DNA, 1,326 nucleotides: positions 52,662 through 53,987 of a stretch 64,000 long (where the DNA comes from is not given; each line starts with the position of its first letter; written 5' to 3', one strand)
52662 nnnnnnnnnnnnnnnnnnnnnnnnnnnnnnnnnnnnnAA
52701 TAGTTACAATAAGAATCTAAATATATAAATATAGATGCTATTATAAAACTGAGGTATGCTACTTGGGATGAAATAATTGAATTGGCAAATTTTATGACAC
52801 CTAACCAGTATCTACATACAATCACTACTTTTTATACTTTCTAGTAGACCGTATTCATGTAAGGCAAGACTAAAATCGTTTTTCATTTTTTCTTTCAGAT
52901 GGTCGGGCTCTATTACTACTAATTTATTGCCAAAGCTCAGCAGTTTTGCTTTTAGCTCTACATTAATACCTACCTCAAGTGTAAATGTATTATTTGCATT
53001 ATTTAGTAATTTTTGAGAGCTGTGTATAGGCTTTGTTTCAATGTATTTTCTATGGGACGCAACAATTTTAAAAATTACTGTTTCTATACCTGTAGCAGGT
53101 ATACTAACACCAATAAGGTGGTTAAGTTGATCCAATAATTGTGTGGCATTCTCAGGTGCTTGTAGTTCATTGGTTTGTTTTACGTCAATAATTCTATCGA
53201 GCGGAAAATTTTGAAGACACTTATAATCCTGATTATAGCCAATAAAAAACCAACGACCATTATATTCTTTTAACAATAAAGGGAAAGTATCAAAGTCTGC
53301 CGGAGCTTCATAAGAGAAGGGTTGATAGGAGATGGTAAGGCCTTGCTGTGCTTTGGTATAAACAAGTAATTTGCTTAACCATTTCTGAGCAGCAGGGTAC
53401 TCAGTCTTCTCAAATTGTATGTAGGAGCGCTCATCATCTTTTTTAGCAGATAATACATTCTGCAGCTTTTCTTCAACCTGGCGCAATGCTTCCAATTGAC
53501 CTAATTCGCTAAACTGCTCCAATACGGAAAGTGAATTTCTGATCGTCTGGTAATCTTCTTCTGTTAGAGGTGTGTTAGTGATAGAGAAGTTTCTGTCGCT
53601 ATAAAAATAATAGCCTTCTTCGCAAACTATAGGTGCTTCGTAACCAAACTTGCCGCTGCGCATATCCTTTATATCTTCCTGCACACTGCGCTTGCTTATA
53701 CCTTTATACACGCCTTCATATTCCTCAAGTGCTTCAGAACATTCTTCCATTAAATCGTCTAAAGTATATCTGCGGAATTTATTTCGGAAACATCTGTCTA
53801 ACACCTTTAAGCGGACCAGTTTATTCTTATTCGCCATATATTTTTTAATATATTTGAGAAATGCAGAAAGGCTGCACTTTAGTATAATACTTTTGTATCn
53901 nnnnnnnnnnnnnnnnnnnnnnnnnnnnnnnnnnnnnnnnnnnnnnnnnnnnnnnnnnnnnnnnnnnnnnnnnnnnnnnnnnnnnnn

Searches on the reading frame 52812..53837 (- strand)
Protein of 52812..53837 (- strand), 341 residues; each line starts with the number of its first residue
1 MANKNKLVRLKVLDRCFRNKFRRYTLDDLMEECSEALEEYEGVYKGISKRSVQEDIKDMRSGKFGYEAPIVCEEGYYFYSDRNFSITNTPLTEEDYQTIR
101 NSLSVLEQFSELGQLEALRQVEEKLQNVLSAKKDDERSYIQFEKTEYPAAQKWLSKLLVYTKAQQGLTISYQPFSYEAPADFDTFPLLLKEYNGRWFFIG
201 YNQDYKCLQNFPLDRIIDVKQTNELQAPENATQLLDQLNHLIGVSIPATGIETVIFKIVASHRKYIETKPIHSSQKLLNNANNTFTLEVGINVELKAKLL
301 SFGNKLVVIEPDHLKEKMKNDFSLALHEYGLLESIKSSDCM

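Call 6: search_protein_families(library=pfam, proteins=[window:52812-53837:-], max_evalue=0.001)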
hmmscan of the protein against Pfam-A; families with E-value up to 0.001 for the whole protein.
window:52812-53837:- (341 aa): 2 families
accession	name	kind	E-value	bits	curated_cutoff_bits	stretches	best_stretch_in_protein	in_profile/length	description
PF25583.1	WCX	-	3.6e-07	30.8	23.9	1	254-321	5-71/76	WCX domain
PF13280.12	WYL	-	1.1e-06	29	21.8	1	161-220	10-69/70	WYL domain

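Call 7: search_protein_families(library=padloc, proteins=[window:52812-53837:-], max_evalue=0.001)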
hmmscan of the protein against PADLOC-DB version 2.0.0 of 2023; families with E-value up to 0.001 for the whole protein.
window:52812-53837:- (341 aa): 2 families
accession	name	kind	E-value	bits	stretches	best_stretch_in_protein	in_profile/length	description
PDLC01457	WYL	-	1.6e-19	68.4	1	6-314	2-229/229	"CAS-I,CAS-II,CAS-III,CAS-IV,CAS-V,CAS-VI; associated_signaling"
PDLC01652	WYL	-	1.1e-18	66.1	1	144-321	10-157/162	"CAS-I,CAS-II,CAS-III,CAS-IV,CAS-V,CAS-VI; associated_signaling"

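Call 17: find_encoding_contigs(protein=window:52812-53837:-, flank=8000, max_places=10)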
Protein window:52812-53837:- (341 aa): no gene with exactly this product is on record in the collection.

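Call 19: find_homologous_proteins(query=window:52812-53837:-, max_evalue=1e-10)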
Query window:52812-53837:- (341 aa): 134 proteins with E <= 1e-10 among 1801 candidates; the best 120 are listed.
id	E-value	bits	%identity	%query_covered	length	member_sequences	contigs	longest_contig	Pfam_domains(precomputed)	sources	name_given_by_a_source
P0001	1.2e-224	762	100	100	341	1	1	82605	PF13280.13,PF25583.2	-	-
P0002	1.0e-170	585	78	96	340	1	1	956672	PF13280.13,PF25583.2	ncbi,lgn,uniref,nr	ncbi:helix-turn-helix transcriptional regulator [Pontibacter chinhatensis]|uniref:Predicted DNA-bind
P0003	4.0e-163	560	75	96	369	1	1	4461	PF13280.13,PF25583.2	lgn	-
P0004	1.9e-157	542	73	97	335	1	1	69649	PF13280.13,PF25583.2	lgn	-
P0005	5.6e-152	524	70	96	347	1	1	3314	PF13280.13,PF25583.2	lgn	-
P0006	1.5e-149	516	71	93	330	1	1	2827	PF13280.13,PF25583.2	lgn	-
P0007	8.2e-149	513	69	96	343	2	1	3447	PF13280.13,PF25583.2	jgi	jgi:predicted DNA-binding transcriptional regulator YafY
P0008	3.3e-145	501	70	92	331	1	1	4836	PF13280.13,PF25583.2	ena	-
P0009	6.7e-145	500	70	92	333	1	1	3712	PF13280.13,PF25583.2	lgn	-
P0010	4.5e-143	494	66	96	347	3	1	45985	PF13280.13,PF25583.2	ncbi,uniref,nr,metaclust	ncbi:YafY family protein [Pontibacter sp. BAB1700]|uniref:helix-turn-helix transcriptional regulator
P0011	2.6e-141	489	66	96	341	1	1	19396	PF13280.13,PF25583.2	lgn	-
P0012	2.5e-140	485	64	97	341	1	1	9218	PF13280.13,PF25583.2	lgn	-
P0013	1.7e-135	469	64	92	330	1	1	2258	PF13280.13,PF25583.2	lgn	-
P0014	6.2e-121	422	57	96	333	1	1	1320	PF13280.13,PF25583.2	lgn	-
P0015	6.6e-117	408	57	96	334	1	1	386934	PF13280.13,PF25583.2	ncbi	ncbi:WYL domain-containing protein [Spirosoma knui]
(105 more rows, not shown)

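Call 25: find_encoding_contigs(protein=P0002, flank=8000, max_places=4)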
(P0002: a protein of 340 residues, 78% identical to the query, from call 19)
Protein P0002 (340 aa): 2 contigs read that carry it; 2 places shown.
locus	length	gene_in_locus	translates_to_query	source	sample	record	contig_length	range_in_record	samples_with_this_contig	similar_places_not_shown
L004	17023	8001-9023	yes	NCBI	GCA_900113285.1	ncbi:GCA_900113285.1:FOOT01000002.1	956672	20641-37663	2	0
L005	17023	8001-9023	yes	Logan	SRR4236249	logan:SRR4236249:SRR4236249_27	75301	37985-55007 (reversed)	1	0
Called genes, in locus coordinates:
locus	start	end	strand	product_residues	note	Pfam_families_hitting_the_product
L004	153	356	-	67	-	-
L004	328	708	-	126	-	-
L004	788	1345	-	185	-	PF00188:CAP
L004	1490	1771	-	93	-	-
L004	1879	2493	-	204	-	-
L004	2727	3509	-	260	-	-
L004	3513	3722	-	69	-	-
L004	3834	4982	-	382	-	-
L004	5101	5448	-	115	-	-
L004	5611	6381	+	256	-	-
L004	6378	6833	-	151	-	-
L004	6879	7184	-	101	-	-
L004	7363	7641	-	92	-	-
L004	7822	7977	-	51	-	-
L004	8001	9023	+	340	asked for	PF13280:WYL, PF25583:WCX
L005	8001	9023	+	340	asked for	PF13280:WYL, PF25583:WCX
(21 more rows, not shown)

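Call 26: find_encoding_contigs(protein=P0004, flank=8000, max_places=4)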
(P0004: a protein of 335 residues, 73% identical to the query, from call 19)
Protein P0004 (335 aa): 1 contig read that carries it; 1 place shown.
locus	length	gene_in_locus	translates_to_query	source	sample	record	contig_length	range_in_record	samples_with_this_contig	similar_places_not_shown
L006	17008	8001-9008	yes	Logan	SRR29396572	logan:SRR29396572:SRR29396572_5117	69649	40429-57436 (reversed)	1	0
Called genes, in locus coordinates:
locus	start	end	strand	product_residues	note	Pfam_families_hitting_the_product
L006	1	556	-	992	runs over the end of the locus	PF04313:HSDR_N, PF00270:DEAD, PF04851:ResIII, PF18766:SWI2_SNF2, PF22679:T1R_D3-like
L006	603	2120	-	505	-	-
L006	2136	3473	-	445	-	PF01420:Methylase_S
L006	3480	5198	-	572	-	PF12161:HsdM_N, PF02384:N6_Mtase, PF07669:Eco57I (weak)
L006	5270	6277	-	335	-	-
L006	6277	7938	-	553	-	PF02463:SMC_N (faint), PF13175:AAA_15, PF13476:AAA_23 (weak), PF13555:AAA_29 (weak), PF13304:AAA_21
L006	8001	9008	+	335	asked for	PF13280:WYL, PF25583:WCX (weak)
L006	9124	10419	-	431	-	PF00145:DNA_methylase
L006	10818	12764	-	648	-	PF09369:MZB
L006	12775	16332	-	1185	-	PF00271:Helicase_C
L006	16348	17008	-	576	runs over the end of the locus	PF08378:NERD, PF04851:ResIII (weak), PF09848:SLFN-g3_helicase (weak), PF13361:UvrD_C (weak), PF13538:UvrD_C_2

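Call 34: find_related_loci(query=A1, collection=viral_contigs, flank=6000)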
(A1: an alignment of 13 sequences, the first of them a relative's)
Query A1 (341 aa) in viral_contigs; peptide patterns used: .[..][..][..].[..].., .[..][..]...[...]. (x = any residue, [..] = any of these).
54 stretches matched a pattern; 12 encode a relative of the query (tblastn E <= 1e-3); 12 distinct loci.
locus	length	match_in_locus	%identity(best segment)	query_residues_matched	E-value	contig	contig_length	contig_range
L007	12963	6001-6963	35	2-318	9e-57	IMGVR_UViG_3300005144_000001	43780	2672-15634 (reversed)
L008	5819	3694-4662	34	2-320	3e-54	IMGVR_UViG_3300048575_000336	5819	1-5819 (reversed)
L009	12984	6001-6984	35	2-319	1e-45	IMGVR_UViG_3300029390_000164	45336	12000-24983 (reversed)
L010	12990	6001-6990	29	1-325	2e-41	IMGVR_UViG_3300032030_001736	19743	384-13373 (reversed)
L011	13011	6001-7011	31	2-324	1e-40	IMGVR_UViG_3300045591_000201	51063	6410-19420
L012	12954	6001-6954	30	3-318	2e-40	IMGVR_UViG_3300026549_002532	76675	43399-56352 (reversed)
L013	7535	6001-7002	26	1-329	6e-37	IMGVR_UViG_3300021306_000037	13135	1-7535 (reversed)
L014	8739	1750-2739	27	2-329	1e-35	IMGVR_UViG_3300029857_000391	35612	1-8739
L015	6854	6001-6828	29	2-276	5e-32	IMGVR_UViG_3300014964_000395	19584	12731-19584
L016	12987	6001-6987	34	2-320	6e-46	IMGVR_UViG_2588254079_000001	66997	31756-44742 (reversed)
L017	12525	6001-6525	26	167-327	1e-8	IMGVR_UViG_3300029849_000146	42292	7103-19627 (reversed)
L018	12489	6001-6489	26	167-316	5e-8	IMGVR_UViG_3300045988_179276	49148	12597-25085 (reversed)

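Call 35: find_related_loci(query=A1, collection=metagenome_contigs, flank=6000)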
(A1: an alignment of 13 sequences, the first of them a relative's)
Query A1 (341 aa) in metagenome_contigs; peptide patterns used: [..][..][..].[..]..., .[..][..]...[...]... (x = any residue, [..] = any of these).
600 stretches matched a pattern (row limit reached: there are more); 510 encode a relative of the query (tblastn E <= 1e-3); the best 80 are kept; 80 distinct loci.
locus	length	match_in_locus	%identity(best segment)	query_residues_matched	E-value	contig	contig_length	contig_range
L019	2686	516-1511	38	2-324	6e-68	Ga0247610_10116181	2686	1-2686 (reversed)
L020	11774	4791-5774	38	2-329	2e-66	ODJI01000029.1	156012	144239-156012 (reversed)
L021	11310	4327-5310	38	2-329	1e-65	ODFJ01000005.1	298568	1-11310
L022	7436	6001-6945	38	2-311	2e-65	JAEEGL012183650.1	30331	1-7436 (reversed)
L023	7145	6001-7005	35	2-330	1e-65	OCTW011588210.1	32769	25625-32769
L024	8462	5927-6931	37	2-330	4e-65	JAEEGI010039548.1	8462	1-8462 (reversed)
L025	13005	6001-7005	37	2-330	6e-64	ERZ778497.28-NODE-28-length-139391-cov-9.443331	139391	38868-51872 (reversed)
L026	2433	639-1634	37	2-329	6e-65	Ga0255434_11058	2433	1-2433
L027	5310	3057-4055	38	2-324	2e-63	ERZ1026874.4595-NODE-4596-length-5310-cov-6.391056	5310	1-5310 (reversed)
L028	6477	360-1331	37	2-320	2e-63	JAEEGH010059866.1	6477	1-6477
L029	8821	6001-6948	36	2-311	1e-62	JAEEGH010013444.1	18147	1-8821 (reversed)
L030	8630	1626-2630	35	2-330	3e-62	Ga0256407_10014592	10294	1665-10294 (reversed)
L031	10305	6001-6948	37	2-311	2e-62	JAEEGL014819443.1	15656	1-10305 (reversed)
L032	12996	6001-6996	37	2-333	3e-62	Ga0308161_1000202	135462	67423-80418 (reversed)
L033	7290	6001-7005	36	2-330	2e-62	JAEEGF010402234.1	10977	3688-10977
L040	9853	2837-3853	36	2-330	4e-62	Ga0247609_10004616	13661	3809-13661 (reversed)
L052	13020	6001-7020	34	2-341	1e-59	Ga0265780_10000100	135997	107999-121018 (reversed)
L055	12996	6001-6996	36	3-329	1e-59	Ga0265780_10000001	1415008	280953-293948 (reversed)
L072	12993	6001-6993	35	2-329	1e-57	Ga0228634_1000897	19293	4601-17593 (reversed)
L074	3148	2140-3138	33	2-329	3e-57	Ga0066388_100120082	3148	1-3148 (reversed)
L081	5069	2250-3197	37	2-311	2e-56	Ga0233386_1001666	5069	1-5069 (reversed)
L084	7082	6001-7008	33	3-331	3e-56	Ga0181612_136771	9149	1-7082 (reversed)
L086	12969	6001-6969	33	2-319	7e-56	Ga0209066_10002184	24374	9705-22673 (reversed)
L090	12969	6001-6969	34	2-319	1e-55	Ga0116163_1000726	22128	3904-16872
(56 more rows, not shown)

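Call 67: search_protein_families(library=pfam, proteins=[L020:3309-4691:-, L023:4566-5738:-, L074:515-2032:-, L052:796-1545:-, L024:3460-4671:+, L011:3628-4368:+, L012:4987-5799:+, L011:7058-10045:+, L055:630-2051:-, L084:4642-5862:-], max_evalue=0.0001)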
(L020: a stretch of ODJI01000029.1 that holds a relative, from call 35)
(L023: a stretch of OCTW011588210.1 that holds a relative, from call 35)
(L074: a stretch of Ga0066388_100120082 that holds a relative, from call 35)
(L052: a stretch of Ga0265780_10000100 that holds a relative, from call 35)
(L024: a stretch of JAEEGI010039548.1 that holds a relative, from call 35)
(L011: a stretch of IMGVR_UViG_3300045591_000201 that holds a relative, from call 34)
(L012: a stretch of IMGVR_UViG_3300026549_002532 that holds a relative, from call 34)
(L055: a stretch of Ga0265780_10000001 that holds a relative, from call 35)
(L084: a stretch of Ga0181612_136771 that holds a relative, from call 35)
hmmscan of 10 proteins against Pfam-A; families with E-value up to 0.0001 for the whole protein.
L020:3309-4691:- (460 aa): 1 family
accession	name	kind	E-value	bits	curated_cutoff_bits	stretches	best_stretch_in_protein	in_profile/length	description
PF01139.22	RtcB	-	2e-35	123.3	27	1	187-440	139-424/426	tRNA-splicing ligase RtcB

L023:4566-5738:- (390 aa): 1 family
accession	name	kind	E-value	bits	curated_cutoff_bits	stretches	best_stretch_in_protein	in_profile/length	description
PF01139.22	RtcB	-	3.8e-110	369.5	27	2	129-390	132-426/426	tRNA-splicing ligase RtcB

L074:515-2032:- (505 aa): 2 families
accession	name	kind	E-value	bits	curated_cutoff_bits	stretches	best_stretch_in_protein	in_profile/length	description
PF05731.17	TROVE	-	1.7e-27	97.1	23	2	195-299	273-365/442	TROVE domain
PF25045.1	vWA_Ro60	-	1e-05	26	27.7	1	322-486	1-160/165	Ro60 vWA domain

L052:796-1545:- (249 aa): 1 family
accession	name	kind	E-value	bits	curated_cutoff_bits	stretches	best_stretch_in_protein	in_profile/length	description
PF10127.15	RlaP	-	1.7e-69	234.8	23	1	1-244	1-248/249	RNA repair pathway DNA polymerase beta family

L024:3460-4671:+ (403 aa): 1 family
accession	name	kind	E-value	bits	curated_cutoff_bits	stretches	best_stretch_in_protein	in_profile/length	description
PF10127.15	RlaP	-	5.7e-22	79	23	1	16-137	16-139/249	RNA repair pathway DNA polymerase beta family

L011:3628-4368:+ (246 aa): 0 families

L012:4987-5799:+ (270 aa): 1 family
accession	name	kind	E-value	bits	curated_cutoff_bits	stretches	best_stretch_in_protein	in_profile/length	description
PF04266.20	ASCH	-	5.6e-07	30.6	21.2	1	15-105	1-59/103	ASCH domain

L011:7058-10045:+ (995 aa): 7 families
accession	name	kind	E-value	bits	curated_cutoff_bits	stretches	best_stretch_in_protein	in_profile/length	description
PF22679.2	T1R_D3-like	-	1.5e-56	191.6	27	1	508-686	1-158/158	Type I restriction enzyme subunit R domain 3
PF18766.7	SWI2_SNF2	-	1.4e-55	188.8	26.7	1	260-484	1-200/221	SWI2/SNF2 ATPase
PF12008.13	EcoR124_C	-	9.5e-51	173.3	23.1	1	710-977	1-257/260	Type I restriction and modification enzyme - subunit R C terminal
PF04851.21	ResIII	-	7.4e-42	143.5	22.5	1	255-424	2-163/164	Type III restriction enzyme, res subunit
PF04313.20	HSDR_N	-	6.8e-34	117.9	25.1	1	11-197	2-196/198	Type I restriction enzyme R protein N terminus (HSDR_N)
PF00270.35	DEAD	-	7.6e-09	36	26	1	259-426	2-162/167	DEAD/DEAH box helicase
PF00176.29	SNF2-rel_dom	-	5.9e-05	22.7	24.9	0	260-432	1-172/290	SNF2-related domain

L055:630-2051:- (473 aa): 1 family
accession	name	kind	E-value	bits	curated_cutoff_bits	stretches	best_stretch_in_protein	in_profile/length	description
PF01139.22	RtcB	-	2.6e-83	281.1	27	1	103-463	2-423/426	tRNA-splicing ligase RtcB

L084:4642-5862:- (406 aa): 1 family
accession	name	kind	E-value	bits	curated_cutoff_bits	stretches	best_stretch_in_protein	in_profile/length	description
PF01139.22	RtcB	-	1.9e-112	377.1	27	1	26-389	1-425/426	tRNA-splicing ligase RtcB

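Call 68: search_protein_families(library=pfam, proteins=[L007:7043-8629:+, L007:9669-11492:+, L072:7060-9480:+, L086:7065-9518:+, L090:7058-9691:+, L030:864-1607:+, L040:1818-2669:-, L081:3322-4464:+, L025:4655-5908:-, L022:3643-4866:-], max_evalue=0.0001)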
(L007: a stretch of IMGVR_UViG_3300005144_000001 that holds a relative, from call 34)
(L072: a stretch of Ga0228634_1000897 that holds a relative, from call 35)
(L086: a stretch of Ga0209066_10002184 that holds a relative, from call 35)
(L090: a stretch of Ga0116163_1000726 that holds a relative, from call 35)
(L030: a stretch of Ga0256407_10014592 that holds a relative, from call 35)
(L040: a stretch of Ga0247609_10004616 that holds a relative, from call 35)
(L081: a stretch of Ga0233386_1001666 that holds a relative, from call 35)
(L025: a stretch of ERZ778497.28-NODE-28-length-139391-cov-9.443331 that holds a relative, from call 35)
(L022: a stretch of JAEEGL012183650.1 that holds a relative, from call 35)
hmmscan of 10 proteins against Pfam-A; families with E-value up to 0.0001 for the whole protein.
L007:7043-8629:+ (528 aa): 6 families
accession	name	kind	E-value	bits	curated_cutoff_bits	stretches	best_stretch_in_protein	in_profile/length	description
PF13175.12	AAA_15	-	3.5e-30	106.3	32.1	1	1-465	1-373/374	AAA ATPase domain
PF13304.12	AAA_21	-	3.4e-18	67.2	27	2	222-466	102-303/304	AAA domain, putative AbiEii toxin, Type IV TA system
PF13476.12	AAA_23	-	3.3e-10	41.4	27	1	3-218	1-200/201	AAA domain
PF11398.14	DUF2813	-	1.4e-05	25.1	21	0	2-44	4-45/372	Protein of unknown function (DUF2813)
PF13555.12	AAA_29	-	2.3e-05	24.5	27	0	2-44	2-45/61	P-loop containing region of AAA domain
PF02463.25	SMC_N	-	6.5e-05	22.9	40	1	2-45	3-49/220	RecF/RecN/SMC N terminal domain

L007:9669-11492:+ (607 aa): 3 families
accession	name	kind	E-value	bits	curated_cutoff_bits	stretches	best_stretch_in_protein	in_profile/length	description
PF02384.22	N6_Mtase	-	1.9e-57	195.4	20.4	1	163-450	3-267/311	N-6 DNA Methylase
PF12161.14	HsdM_N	-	8.4e-19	69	24.5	1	18-151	4-135/135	HsdM N-terminal domain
PF07669.17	Eco57I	-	5.1e-06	27.1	25.3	1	272-397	51-170/171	Eco57I restriction-modification methylase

L072:7060-9480:+ (806 aa): 3 families
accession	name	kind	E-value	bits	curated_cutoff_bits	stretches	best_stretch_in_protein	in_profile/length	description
PF02384.22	N6_Mtase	-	4.1e-39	135.2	20.4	1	114-384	8-306/311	N-6 DNA Methylase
PF02518.31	HATPase_c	-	8.9e-07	29.8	26.4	1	693-774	5-84/111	Histidine kinase-, DNA gyrase B-, and HSP90-like ATPase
PF07669.17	Eco57I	-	1.2e-05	25.9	25.3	1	202-296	59-165/171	Eco57I restriction-modification methylase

L086:7065-9518:+ (817 aa): 3 families
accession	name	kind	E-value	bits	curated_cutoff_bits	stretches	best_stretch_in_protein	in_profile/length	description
PF02384.22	N6_Mtase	-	1.5e-37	130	20.4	1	121-394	8-306/311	N-6 DNA Methylase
PF02518.31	HATPase_c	-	7.6e-07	30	26.4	1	702-786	3-85/111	Histidine kinase-, DNA gyrase B-, and HSP90-like ATPase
PF01420.25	Methylase_S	-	7.4e-05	23.4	22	1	475-567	75-165/168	Type I restriction modification DNA specificity domain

L090:7058-9691:+ (877 aa): 4 families
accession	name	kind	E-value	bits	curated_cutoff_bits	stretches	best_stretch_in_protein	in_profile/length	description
PF02384.22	N6_Mtase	-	4.8e-80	269.6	20.4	1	141-435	8-303/311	N-6 DNA Methylase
PF07669.17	Eco57I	-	1.1e-08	35.7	25.3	1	209-346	3-165/171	Eco57I restriction-modification methylase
PF13847.12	Methyltransf_31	-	4.4e-05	23.7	27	0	181-288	3-106/145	Methyltransferase domain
PF02518.31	HATPase_c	-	8.8e-05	23.3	26.4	0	761-846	3-85/111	Histidine kinase-, DNA gyrase B-, and HSP90-like ATPase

L030:864-1607:+ (247 aa): 7 families
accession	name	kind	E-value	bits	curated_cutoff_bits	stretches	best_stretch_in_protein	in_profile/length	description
PF13304.12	AAA_21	-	1.7e-15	58.3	27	2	157-203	258-304/304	AAA domain, putative AbiEii toxin, Type IV TA system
PF13175.12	AAA_15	-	2.3e-15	57.5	32.1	2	34-75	16-51/374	AAA ATPase domain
PF02463.25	SMC_N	-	5.3e-12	46.1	40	1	36-66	18-48/220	RecF/RecN/SMC N terminal domain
PF13476.12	AAA_23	-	4.9e-11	44.1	27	1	34-78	12-55/201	AAA domain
PF13555.12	AAA_29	-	2.7e-08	33.9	27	1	36-78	15-55/61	P-loop containing region of AAA domain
PF00005.33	ABC_tran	-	1.1e-07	33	25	1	43-166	12-135/137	ABC transporter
PF09818.15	ABC_ATPase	-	6.8e-05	22.5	23.2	1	25-76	62-113/283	P-loop domain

L040:1818-2669:- (283 aa): 1 family
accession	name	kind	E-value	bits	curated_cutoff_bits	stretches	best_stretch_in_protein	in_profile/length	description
PF10127.15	RlaP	-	4.5e-73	246.4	23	1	28-234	4-210/249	RNA repair pathway DNA polymerase beta family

L081:3322-4464:+ (380 aa): 0 families

L025:4655-5908:- (417 aa): 1 family
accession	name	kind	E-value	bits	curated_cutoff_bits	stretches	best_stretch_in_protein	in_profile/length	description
PF01139.22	RtcB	-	1.9e-109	367.2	27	1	53-417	2-426/426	tRNA-splicing ligase RtcB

L022:3643-4866:- (407 aa): 1 family
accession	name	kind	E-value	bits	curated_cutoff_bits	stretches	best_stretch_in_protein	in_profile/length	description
PF01139.22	RtcB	-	2.2e-62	212.1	27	2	132-403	139-425/426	tRNA-splicing ligase RtcB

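Call 74: search_protein_families(library=ncbifam, proteins=[window:52812-53837:-], max_evalue=0.01)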
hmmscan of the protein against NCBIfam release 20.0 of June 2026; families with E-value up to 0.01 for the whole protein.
window:52812-53837:- (341 aa): 0 families

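Call 76: search_solved_structures(query=A1, max_evalue=0.01)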
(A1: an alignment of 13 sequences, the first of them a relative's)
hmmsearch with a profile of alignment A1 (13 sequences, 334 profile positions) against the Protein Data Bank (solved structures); distinct sequences matched with E-value up to 0.01: 9.
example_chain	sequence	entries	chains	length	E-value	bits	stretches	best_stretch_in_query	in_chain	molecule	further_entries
6sj9_A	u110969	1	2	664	9.7e-09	37.8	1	150-225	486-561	Proteasome accessory factor B/C (PafBC)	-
7p5x_AY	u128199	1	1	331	6.6e-08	35.1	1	153-328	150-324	Transcriptional regulator-like protein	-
9fnd_X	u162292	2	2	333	6.7e-08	35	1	153-328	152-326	Transcriptional regulator-like protein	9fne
7u02_B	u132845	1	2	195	2.3e-07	33.3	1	198-329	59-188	WYL domain-containing protein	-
7tzv_A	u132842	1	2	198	2.4e-07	33.3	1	198-329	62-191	WYL domain-containing protein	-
9cu3_B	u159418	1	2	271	5.3e-07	32.1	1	198-329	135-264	WYL domain-containing protein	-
9pfq_Q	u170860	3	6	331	8.8e-07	31.4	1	198-329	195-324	WYL domain-containing protein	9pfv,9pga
8tp8_A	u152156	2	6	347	9.7e-07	31.2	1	199-329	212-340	DeoR-family transcriptional regulator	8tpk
7qfz_A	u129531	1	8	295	0.00024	23.4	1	156-244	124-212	WYL domain-containing protein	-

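Call 77: search_protein_families(library=padloc, proteins=[L023:6001-7005:+, L074:2140-3138:+], max_evalue=0.001)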
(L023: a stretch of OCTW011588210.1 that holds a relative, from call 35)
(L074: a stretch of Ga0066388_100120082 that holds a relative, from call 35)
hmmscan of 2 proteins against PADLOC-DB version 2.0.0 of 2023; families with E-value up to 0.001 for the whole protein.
L023:6001-7005:+ (335 aa): 3 families
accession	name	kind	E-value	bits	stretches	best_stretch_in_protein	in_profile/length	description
PDLC01652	WYL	-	5.1e-26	89.9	1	152-331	18-162/162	"CAS-I,CAS-II,CAS-III,CAS-IV,CAS-V,CAS-VI; associated_signaling"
PDLC01766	Cas3c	-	1.2e-14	51.5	1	151-333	134-315/1009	-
PDLC01457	WYL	-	3.6e-14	50.9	1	21-317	17-227/229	"CAS-I,CAS-II,CAS-III,CAS-IV,CAS-V,CAS-VI; associated_signaling"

L074:2140-3138:+ (333 aa): 3 families
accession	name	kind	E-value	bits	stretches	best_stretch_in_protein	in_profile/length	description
PDLC01652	WYL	-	2.8e-23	81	1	151-329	17-161/162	"CAS-I,CAS-II,CAS-III,CAS-IV,CAS-V,CAS-VI; associated_signaling"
PDLC01457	WYL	-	1.5e-15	55.4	1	15-317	12-228/229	"CAS-I,CAS-II,CAS-III,CAS-IV,CAS-V,CAS-VI; associated_signaling"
PDLC01766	Cas3c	-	2.5e-13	47.1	1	149-333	132-316/1009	-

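Call 85: search_solved_structures(query=A1, max_evalue=10)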
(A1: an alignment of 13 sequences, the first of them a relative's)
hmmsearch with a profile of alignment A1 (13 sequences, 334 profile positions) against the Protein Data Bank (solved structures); distinct sequences matched with E-value up to 10: 17.
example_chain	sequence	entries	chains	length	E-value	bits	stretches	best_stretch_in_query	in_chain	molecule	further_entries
6sj9_A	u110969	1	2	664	9.7e-09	37.8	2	150-225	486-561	Proteasome accessory factor B/C (PafBC)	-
7p5x_AY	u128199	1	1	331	6.6e-08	35.1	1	153-328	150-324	Transcriptional regulator-like protein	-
9fnd_X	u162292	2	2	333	6.7e-08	35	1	153-328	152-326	Transcriptional regulator-like protein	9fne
7u02_B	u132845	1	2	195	2.3e-07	33.3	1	198-329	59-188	WYL domain-containing protein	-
7tzv_A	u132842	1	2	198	2.4e-07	33.3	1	198-329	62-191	WYL domain-containing protein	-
9cu3_B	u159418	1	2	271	5.3e-07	32.1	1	198-329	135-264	WYL domain-containing protein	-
9pfq_Q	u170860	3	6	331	8.8e-07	31.4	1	198-329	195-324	WYL domain-containing protein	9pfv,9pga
8tp8_A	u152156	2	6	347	9.7e-07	31.2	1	199-329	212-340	DeoR-family transcriptional regulator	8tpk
7qfz_A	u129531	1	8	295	0.00024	23.4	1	156-244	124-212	WYL domain-containing protein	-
7p5x_AX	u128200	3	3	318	0.016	17.4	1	294-333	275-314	PafC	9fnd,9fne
7tb6_A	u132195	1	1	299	0.024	16.8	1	157-227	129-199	S. maltophilia CapW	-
7tb5_A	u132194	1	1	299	0.031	16.4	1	158-227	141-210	WYL domain-containing protein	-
9c5g_A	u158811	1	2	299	0.035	16.3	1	156-230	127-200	CapW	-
7t8k_A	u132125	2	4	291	0.2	13.8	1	156-229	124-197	BrxR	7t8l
7svh_A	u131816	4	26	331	0.6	12.2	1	31-103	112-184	Choloylglycine hydrolase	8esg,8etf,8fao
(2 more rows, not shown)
